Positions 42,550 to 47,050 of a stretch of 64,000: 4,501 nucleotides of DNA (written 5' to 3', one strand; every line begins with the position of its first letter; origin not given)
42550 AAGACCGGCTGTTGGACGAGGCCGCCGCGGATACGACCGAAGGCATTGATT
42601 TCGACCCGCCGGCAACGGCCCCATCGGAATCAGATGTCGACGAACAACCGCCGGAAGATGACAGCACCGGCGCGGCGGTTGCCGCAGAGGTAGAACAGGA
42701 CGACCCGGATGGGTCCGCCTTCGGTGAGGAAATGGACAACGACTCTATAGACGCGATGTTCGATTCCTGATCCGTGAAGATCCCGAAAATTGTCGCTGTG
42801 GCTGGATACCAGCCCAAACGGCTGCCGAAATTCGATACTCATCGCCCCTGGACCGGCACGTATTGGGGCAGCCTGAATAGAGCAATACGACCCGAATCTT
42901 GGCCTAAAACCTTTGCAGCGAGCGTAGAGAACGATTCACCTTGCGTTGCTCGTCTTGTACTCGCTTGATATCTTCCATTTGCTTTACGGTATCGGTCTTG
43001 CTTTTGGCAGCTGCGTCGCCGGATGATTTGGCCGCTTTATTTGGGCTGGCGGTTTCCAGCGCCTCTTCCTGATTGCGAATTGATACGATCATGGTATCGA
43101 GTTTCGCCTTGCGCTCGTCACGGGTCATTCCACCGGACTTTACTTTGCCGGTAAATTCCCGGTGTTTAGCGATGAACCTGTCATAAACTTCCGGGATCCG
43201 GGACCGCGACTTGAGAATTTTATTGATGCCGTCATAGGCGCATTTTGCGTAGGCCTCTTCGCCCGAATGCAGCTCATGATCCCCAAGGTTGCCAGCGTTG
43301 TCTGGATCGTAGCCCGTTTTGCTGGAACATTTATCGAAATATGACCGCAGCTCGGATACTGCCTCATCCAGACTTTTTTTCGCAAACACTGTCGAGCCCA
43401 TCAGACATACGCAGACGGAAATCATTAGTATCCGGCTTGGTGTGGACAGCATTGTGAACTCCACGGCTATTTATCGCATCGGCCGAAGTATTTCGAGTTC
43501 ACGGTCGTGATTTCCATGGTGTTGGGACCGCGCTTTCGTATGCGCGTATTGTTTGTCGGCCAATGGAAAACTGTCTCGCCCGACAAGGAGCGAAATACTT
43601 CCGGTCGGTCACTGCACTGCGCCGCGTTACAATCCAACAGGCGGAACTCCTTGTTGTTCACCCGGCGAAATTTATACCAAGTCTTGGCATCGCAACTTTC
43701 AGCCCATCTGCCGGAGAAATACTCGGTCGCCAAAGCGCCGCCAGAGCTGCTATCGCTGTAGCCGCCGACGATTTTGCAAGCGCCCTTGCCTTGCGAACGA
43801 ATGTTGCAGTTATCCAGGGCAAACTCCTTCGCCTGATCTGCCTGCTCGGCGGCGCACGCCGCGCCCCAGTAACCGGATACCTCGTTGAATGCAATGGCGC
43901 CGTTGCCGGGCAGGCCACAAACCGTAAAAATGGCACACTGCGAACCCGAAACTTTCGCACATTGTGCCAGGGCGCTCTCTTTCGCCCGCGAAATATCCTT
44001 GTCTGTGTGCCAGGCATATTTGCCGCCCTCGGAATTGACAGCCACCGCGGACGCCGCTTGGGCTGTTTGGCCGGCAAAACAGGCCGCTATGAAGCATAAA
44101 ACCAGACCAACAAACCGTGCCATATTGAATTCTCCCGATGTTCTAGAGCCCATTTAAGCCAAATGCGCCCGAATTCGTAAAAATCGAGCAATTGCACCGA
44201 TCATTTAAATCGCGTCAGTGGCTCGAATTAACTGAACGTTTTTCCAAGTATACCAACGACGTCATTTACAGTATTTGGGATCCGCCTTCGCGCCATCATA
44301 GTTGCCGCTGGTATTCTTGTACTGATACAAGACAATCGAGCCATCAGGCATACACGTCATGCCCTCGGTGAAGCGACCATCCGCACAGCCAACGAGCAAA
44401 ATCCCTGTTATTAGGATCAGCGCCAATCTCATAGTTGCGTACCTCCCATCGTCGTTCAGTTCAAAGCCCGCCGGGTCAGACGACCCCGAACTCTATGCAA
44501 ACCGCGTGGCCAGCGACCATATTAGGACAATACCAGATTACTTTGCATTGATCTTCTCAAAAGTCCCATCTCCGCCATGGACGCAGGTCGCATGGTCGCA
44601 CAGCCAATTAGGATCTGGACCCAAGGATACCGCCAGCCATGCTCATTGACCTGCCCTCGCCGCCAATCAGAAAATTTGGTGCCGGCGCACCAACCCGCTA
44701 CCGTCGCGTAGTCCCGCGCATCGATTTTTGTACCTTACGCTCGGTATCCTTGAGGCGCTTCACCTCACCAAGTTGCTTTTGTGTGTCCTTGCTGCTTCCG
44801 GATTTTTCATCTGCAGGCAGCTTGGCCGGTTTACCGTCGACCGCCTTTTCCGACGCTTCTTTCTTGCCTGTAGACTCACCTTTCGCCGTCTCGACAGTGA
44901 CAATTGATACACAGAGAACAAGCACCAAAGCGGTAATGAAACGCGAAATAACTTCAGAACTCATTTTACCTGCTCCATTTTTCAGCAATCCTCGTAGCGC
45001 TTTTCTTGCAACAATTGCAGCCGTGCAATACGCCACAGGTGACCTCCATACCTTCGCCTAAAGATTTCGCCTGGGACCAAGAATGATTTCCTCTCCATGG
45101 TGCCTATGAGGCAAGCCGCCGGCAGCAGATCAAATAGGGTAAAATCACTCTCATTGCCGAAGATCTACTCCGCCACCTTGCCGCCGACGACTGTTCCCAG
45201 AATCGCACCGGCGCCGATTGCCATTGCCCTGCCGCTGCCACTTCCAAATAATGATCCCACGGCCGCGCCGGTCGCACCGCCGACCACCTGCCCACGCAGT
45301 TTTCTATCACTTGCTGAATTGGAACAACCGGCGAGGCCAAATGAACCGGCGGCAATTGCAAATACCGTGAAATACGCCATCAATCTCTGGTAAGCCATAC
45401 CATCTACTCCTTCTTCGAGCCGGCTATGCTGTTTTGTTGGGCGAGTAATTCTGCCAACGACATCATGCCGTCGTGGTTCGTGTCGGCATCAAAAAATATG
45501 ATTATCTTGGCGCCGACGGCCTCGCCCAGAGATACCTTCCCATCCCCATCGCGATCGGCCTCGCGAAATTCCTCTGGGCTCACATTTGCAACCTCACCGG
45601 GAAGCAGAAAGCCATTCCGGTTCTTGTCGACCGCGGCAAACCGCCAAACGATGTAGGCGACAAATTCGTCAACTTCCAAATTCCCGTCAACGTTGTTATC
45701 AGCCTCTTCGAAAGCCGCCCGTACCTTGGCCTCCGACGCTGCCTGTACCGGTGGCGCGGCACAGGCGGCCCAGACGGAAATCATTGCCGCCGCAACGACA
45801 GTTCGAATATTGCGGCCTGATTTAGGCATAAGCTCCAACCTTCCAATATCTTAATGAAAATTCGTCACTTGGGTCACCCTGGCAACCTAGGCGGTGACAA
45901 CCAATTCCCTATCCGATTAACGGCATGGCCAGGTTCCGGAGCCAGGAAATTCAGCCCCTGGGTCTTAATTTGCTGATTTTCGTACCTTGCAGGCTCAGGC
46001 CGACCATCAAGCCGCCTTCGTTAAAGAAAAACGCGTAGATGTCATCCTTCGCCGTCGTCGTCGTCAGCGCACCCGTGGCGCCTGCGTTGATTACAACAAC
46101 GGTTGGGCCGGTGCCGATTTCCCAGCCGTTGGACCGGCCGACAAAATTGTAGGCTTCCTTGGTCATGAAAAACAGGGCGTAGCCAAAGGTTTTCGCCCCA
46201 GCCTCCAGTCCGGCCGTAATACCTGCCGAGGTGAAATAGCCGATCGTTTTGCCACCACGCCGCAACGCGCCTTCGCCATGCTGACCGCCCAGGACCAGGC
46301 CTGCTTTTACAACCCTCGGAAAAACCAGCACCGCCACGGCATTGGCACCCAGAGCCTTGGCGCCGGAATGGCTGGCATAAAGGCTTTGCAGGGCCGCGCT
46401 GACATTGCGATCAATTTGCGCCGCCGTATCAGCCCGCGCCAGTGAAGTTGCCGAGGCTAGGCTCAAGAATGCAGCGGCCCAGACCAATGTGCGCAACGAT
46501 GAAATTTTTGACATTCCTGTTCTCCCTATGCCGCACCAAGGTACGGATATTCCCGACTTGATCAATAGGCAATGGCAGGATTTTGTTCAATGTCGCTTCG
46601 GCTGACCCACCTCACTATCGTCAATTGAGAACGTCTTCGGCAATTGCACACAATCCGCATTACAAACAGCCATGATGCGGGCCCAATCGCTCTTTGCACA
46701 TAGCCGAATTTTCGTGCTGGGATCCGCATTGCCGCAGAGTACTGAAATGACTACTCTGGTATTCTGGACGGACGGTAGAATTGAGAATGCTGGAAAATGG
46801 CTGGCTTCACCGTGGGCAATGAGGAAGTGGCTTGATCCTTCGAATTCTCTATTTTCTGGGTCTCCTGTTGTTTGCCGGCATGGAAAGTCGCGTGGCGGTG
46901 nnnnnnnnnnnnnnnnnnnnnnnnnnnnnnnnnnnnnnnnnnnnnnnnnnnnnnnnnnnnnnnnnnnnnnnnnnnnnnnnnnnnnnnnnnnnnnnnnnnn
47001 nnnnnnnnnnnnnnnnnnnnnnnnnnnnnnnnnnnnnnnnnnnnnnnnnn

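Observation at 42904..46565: Lower-GC island of small secreted and lipoproteins, including an unannotated 56-aa lipoprotein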

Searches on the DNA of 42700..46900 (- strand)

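Call 68: search_rna_families(source=window, start=42700, end=46900, threshold=evalue, max_evalue=1)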
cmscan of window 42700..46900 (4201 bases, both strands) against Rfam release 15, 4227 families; matches with E-value up to 1: 0.
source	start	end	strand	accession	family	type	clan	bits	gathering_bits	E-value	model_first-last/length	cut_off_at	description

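Call 89: search_dna_similar(query=window:42904-46565:-, collection=plasmids, mode=distant, max_rows=10)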
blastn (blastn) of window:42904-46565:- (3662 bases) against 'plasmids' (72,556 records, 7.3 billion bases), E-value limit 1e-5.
No match.

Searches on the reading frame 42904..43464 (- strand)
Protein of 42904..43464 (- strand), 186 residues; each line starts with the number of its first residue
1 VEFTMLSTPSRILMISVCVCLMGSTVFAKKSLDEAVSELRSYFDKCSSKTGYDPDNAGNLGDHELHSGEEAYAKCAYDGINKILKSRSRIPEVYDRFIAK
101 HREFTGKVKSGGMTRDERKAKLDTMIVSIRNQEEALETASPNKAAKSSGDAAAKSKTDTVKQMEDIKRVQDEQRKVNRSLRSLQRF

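Call 3: search_protein_families(library=pfam, proteins=[window:42904-43464:-], max_evalue=0.1)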
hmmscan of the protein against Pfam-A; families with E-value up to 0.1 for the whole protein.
window:42904-43464:- (186 aa): 0 families

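Call 23: search_protein_families(library=ncbifam, proteins=[window:42904-43452:-], max_evalue=0.1)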
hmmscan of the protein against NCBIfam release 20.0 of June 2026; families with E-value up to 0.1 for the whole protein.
window:42904-43452:- (182 aa): 1 family
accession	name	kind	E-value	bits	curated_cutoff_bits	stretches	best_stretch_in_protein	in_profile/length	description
TIGR03685.1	ribo_P1_arch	equivalog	0.075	13.4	100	0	105-170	27-91/105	50S ribosomal protein P1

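Call 29: search_solved_structures(query=window:42904-43452:-, max_evalue=1, show_alignments=1)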
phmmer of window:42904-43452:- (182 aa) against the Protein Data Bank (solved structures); distinct sequences matched with E-value up to 1: 0.

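Call 47: search_protein_representatives(protein=window:42904-43452:-)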
Query: 182 residues. Proteins with E-value up to 0.001 (for the whole library): 207; up to 1e-10: 105; up to 1e-30: 1. The best 150 are listed.
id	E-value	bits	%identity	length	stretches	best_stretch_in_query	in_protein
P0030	6.9e-54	198.7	52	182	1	2-182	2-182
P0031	1.2e-22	97.1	47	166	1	22-130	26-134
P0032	5.6e-22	94.9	37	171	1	11-139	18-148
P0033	1.4e-21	93.6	36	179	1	12-132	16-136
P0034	4.8e-21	91.9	36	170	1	15-133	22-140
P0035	3.1e-20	89.3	38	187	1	29-135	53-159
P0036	6.0e-20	88.3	31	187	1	5-167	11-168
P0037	7.6e-20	88.0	39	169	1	35-168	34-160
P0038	1.1e-19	87.5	41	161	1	13-140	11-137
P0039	1.2e-19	87.3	32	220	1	12-166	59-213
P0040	1.3e-19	87.3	32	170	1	14-169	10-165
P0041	5.0e-19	85.3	36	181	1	33-152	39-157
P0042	6.4e-19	85.0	37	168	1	8-130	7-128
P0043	9.6e-19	84.4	32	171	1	8-149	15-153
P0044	1.7e-18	83.6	37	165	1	12-135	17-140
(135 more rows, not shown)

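Call 55: predict_structure(alignment_id=A4)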
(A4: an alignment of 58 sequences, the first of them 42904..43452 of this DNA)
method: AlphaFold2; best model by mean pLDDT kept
length: 182 residues; sequences in the alignment: 58
mean_pLDDT: 86.4   pTM: 0.67
mean pLDDT of the five models: 86.4, 84.7, 84.3, 83.2, 82.6
residues with pLDDT >= 90: 105; 70-90: 37; 50-70: 39; < 50: 1
segments of 3 or more residues with pLDDT < 50: none
pLDDT, mean of each block of 10 residues (from residue 1): 57 65 81 97 98 96 98 98 96 98 98 97 95 79 59 72 87 85 72
secondary structure, 60 per line:
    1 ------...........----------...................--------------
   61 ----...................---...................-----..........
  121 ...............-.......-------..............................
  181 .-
elements in order: H7-17 H28-46 H65-83 H87-105 H111-135 H137-143 H151-181

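Call 79: search_protein_families(library=padloc, proteins=[window:42904-43452:-], max_evalue=0.01)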
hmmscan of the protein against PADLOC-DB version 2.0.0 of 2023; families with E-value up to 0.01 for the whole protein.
window:42904-43452:- (182 aa): 0 families

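Call 81: search_solved_structures(query=A4, max_evalue=1)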
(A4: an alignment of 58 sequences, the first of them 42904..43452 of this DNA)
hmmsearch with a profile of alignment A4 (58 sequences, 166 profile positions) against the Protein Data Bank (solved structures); distinct sequences matched with E-value up to 1: 1.
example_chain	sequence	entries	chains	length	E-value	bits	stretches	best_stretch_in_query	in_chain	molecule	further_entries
6sct_D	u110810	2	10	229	0.61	13.1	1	90-158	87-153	Clathrin light chain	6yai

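Call 91: search_dna_similar(query=window:42904-43452:-, collection=plasmids, mode=protein, max_rows=12, max_evalue=0.001)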
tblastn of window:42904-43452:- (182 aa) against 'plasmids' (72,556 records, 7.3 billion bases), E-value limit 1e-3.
No match.
